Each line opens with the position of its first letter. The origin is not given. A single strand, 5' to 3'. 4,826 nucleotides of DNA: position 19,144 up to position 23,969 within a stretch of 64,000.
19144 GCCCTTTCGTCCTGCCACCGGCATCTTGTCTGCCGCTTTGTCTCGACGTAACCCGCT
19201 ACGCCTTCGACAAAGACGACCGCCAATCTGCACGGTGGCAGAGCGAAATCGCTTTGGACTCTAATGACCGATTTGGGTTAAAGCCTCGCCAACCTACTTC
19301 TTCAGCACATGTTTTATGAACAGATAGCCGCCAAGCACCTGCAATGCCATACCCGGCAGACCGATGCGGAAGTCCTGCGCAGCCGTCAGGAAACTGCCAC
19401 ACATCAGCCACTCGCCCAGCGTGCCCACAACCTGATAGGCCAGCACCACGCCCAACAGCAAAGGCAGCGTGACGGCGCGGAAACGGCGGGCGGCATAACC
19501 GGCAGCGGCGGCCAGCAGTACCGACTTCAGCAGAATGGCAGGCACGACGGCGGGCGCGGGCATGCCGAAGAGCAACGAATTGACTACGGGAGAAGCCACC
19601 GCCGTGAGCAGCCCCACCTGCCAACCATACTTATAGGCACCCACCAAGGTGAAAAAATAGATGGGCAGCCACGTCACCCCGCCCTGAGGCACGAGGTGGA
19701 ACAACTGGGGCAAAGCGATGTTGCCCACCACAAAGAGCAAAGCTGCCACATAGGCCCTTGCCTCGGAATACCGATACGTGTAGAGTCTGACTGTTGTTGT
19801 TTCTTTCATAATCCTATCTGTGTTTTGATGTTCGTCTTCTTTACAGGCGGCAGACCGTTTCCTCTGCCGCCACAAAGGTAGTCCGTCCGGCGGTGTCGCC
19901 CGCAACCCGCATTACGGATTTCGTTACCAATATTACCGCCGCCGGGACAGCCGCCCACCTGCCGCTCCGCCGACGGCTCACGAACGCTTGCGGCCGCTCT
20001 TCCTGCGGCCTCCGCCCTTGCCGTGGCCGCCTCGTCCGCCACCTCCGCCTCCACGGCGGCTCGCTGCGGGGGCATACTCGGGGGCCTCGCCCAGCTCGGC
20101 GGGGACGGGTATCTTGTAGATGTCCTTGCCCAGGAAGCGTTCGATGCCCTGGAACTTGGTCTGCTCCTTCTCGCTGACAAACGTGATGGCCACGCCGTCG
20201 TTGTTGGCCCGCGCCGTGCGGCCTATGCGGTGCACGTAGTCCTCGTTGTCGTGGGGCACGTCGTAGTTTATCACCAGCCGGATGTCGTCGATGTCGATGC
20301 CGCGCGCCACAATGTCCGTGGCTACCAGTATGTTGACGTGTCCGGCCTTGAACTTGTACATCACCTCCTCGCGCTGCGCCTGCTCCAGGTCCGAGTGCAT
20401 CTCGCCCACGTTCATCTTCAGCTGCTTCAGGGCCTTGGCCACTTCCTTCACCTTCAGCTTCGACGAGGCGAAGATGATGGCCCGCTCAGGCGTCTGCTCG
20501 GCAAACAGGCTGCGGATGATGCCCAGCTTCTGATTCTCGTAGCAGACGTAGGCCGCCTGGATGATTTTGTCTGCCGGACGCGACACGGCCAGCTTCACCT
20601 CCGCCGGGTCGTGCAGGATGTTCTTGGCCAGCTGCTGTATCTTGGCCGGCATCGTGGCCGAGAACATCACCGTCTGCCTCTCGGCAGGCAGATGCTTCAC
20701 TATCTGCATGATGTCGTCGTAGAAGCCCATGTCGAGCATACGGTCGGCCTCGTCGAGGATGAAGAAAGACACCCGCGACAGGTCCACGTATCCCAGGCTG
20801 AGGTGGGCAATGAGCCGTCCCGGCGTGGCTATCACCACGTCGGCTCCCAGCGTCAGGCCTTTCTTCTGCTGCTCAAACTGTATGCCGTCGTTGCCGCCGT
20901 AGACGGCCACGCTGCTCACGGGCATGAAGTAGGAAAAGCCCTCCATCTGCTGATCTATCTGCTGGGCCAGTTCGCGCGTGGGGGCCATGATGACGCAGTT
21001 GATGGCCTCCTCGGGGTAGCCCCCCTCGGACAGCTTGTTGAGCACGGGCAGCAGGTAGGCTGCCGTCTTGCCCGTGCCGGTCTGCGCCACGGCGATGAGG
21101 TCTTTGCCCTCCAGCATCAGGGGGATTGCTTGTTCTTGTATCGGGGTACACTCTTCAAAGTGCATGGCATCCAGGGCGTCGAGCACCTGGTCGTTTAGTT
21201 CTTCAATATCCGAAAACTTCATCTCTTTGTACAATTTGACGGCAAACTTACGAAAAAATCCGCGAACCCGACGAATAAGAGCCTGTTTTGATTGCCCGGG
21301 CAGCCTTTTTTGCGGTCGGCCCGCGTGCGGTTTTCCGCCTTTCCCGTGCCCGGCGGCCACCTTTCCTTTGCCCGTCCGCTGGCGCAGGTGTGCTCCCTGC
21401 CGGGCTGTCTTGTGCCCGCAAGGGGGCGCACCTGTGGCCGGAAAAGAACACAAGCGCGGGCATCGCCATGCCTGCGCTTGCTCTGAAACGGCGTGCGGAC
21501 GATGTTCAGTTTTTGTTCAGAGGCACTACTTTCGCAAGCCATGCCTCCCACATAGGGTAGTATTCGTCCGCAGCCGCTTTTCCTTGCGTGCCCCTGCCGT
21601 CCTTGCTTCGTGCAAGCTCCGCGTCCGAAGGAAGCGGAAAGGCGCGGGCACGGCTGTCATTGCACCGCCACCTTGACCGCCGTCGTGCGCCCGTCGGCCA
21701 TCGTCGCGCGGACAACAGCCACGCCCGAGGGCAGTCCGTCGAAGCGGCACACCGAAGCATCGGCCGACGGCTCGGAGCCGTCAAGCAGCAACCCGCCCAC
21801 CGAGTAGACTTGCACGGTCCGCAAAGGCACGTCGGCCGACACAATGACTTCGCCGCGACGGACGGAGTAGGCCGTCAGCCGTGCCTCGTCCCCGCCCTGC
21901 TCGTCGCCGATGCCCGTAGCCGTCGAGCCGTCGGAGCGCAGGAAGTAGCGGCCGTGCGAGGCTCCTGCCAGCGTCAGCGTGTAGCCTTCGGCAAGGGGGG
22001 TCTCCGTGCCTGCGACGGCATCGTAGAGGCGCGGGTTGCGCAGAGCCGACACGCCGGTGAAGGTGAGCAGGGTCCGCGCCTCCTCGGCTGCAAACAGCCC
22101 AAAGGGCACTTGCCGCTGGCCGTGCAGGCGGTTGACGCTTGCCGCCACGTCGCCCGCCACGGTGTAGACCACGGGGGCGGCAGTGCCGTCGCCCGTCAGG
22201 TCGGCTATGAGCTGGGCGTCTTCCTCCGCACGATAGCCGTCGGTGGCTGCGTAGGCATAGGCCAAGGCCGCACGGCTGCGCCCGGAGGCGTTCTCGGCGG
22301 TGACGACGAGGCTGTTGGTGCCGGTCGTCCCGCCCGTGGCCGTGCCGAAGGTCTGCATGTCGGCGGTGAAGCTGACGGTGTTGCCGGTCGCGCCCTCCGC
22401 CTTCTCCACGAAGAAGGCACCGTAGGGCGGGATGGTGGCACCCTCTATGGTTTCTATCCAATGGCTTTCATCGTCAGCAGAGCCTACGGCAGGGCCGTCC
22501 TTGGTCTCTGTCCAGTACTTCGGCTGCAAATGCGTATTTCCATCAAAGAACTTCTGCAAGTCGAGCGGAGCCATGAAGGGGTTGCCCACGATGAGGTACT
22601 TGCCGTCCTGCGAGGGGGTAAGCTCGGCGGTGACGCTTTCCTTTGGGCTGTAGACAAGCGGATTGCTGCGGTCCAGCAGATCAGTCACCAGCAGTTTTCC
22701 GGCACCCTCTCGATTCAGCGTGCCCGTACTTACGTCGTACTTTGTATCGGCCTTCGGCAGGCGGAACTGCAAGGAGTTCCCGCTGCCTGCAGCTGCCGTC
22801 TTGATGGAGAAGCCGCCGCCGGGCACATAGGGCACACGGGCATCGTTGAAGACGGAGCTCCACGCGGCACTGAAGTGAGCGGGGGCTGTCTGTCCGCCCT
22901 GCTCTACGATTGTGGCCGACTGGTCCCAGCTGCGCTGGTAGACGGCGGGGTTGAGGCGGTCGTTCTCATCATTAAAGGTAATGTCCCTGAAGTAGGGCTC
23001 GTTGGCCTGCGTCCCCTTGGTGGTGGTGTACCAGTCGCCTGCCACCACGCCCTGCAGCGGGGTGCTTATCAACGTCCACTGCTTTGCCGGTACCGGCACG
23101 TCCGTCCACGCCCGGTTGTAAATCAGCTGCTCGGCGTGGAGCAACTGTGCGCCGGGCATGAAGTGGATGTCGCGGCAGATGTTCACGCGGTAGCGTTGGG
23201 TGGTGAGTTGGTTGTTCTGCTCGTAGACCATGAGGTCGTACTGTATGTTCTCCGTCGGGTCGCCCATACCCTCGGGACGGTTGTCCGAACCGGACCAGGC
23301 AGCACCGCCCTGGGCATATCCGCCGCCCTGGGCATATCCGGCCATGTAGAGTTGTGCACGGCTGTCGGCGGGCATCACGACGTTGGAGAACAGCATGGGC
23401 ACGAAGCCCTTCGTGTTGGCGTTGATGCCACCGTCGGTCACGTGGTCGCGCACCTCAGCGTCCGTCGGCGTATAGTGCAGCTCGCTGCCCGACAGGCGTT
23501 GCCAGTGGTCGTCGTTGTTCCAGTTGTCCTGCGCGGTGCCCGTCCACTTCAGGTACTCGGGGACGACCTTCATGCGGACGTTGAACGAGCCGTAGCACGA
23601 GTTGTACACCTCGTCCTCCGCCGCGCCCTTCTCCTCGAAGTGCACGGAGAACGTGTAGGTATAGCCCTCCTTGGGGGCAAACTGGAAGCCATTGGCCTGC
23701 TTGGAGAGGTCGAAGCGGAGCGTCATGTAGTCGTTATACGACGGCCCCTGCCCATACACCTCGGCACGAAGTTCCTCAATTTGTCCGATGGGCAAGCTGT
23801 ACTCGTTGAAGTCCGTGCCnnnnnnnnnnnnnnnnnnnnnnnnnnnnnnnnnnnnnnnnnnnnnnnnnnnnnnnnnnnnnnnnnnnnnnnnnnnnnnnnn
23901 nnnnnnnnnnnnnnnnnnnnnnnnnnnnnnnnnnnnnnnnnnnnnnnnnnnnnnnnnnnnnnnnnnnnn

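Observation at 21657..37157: Seven-gene type V pilus locus in which a 2012-aa T9SS cargo protein occupies the Mfa5 position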

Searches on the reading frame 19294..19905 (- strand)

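Call 14: search_protein_families(library=pfam, proteins=[window:19294-19905:-], max_evalue=0.001)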
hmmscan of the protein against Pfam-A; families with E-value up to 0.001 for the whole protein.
window:19294-19905:- (203 aa): 1 family
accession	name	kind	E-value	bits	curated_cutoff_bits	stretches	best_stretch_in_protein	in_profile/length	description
PF12822.12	ECF_trnsprt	-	0.00061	20.3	30.7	1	54-174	10-127/169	ECF transporter, substrate-specific component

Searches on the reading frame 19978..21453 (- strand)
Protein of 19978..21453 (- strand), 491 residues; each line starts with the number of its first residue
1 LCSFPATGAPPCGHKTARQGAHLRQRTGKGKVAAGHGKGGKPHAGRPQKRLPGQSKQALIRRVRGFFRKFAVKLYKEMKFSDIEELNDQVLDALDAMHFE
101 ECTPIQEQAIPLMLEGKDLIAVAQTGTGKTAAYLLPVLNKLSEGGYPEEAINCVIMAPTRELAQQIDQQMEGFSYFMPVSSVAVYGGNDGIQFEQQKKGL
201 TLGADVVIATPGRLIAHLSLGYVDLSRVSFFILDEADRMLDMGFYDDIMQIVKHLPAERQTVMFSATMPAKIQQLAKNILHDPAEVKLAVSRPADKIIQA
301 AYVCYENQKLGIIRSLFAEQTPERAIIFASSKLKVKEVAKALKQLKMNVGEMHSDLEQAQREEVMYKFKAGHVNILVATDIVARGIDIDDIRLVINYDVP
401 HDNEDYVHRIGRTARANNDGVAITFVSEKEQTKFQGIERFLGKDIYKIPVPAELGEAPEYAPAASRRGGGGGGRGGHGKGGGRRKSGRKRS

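Call 14: search_protein_families(library=pfam, proteins=[window:19978-21453:-], max_evalue=0.001)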
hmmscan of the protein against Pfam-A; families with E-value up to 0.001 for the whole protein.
window:19978-21453:- (491 aa): 4 families
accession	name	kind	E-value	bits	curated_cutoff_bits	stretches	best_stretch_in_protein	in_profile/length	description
PF00270.35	DEAD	-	1.5e-50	171.7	26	1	103-274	1-166/167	DEAD/DEAH box helicase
PF00271.37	Helicase_C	-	1.1e-30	106.6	23.5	1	309-417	2-110/110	Helicase conserved C-terminal domain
PF04851.21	ResIII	-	9.8e-08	32.5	22.5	1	105-268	7-162/164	Type III restriction enzyme, res subunit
PF13307.12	Helicase_C_2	-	6e-05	23.6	25.3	1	318-404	5-98/170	Helicase C-terminal domain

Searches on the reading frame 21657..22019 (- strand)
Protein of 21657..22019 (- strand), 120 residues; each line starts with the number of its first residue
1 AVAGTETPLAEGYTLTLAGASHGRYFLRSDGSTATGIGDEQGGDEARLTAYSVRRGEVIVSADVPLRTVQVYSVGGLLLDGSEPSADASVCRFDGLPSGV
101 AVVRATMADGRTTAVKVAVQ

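Call 6: search_protein_families(library=pfam, proteins=[window:21657-22019:-], max_evalue=10)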
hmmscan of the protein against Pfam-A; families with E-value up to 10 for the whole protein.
window:21657-22019:- (120 aa): 0 families

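Call 7: search_protein_families(library=ncbifam, proteins=[window:21657-22019:-], max_evalue=10)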
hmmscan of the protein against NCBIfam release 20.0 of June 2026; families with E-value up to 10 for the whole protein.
window:21657-22019:- (120 aa): 1 family
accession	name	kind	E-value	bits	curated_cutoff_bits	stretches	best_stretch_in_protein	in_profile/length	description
NF001892.0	PRK00652.1-5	equivalog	0.24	10.4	327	1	39-63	108-132/308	tetraacyldisaccharide 4'-kinase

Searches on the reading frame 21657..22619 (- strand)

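Call 6: search_protein_families(library=pfam, proteins=[window:21657-22619:-], max_evalue=10)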
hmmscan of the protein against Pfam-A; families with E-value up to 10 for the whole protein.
window:21657-22619:- (320 aa): 1 family
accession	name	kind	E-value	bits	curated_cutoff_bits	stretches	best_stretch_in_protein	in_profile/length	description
PF23979.1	DUF7304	-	0.17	12.4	27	1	117-140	30-52/72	Domain of unknown function (DUF7304)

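Call 7: search_protein_families(library=ncbifam, proteins=[window:21657-22619:-], max_evalue=10)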
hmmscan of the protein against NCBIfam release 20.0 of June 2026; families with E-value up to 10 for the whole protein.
window:21657-22619:- (320 aa): 0 families

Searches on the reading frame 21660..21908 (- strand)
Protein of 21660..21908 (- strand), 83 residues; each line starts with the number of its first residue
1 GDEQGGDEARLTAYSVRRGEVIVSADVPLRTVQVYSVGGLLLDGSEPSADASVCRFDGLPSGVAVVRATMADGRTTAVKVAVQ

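Call 18: search_protein_families(library=pfam, proteins=[window:21660-21908:-], max_evalue=10)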
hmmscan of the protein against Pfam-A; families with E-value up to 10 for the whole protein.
seq(83 aa): 0 families

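Call 20: search_solved_structures(query=A2, max_evalue=10, show_alignments=3)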
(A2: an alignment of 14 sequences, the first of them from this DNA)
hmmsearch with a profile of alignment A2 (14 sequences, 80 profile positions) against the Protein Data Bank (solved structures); distinct sequences matched with E-value up to 10: 13.
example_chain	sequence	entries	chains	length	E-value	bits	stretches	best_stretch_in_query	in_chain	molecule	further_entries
8gl8_D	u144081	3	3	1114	0.0004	23.6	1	14-77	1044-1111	RemZ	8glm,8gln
8gl6_D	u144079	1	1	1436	0.0035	20.6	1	14-77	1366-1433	RemA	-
9x1i_A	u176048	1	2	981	0.0043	20.3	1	30-80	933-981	Endo-beta-N-acetylglucosaminidase HS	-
8glk_D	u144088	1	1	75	0.013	18.7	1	31-79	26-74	Endonuclease I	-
7qrw_A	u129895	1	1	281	0.11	15.8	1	18-63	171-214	Isoform 4 of Tripartite motif-containing protein 3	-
9h3g_AQ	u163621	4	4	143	0.52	13.6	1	42-80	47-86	Large ribosomal subunit protein eL28z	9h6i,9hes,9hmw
2jc4_A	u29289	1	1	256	0.73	13.1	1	17-43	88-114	EXODEOXYRIBONUCLEASE III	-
6fk5_A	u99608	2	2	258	0.73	13.1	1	17-43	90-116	NExo D146N | Exodeoxyribonuclease III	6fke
6fk4_A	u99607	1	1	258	0.73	13.1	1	17-43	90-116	Exodeoxyribonuclease III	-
7ujj_G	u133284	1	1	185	0.98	12.7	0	30-74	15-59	DARPin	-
2cdo_A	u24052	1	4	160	1.3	12.4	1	29-72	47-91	BETA-AGARASE 1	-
2cdp_A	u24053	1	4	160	1.3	12.4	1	29-72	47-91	BETA-AGARASE 1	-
9p1o_A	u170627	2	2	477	1.7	12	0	12-63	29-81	FAD-binding oxidoreductase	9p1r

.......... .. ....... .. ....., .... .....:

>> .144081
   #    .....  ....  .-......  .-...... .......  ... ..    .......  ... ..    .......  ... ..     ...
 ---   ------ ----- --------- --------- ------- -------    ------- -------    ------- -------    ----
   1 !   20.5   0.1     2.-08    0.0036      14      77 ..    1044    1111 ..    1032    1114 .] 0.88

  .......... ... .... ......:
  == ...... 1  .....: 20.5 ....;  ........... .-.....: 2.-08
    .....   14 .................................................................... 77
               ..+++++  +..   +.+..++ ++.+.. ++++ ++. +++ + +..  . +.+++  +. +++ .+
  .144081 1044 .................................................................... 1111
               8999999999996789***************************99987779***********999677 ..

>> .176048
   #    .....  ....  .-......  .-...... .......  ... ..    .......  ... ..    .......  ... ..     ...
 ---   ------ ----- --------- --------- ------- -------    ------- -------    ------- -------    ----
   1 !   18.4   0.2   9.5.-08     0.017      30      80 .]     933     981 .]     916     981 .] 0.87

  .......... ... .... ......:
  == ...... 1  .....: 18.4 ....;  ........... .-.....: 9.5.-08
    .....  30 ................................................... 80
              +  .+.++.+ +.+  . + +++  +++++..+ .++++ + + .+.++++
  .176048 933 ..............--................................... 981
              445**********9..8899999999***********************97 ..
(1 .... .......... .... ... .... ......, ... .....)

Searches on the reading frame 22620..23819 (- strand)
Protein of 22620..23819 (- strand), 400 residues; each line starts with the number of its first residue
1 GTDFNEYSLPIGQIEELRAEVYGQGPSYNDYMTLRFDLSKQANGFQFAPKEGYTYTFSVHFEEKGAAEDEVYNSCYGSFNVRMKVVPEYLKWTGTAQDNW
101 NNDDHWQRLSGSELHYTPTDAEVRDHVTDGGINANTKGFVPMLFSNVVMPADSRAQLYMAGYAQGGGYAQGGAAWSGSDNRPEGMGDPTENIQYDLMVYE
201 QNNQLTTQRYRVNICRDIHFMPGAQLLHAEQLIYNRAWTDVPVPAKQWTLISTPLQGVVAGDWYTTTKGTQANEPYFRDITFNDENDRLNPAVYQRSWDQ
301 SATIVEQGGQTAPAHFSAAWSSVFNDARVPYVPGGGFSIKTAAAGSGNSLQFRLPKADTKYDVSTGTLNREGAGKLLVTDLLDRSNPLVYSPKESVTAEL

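Call 6: search_protein_families(library=pfam, proteins=[window:22620-23819:-], max_evalue=10)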
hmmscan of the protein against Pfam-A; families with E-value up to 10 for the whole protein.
window:22620-23819:- (400 aa): 1 family
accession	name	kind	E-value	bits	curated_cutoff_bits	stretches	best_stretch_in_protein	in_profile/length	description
PF11783.13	Cytochrome_cB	-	0.033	14.5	22.1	1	61-103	19-61/173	Cytochrome c bacterial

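Call 7: search_protein_families(library=ncbifam, proteins=[window:22620-23819:-], max_evalue=10)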
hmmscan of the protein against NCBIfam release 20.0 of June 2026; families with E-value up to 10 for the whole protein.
window:22620-23819:- (400 aa): 0 families
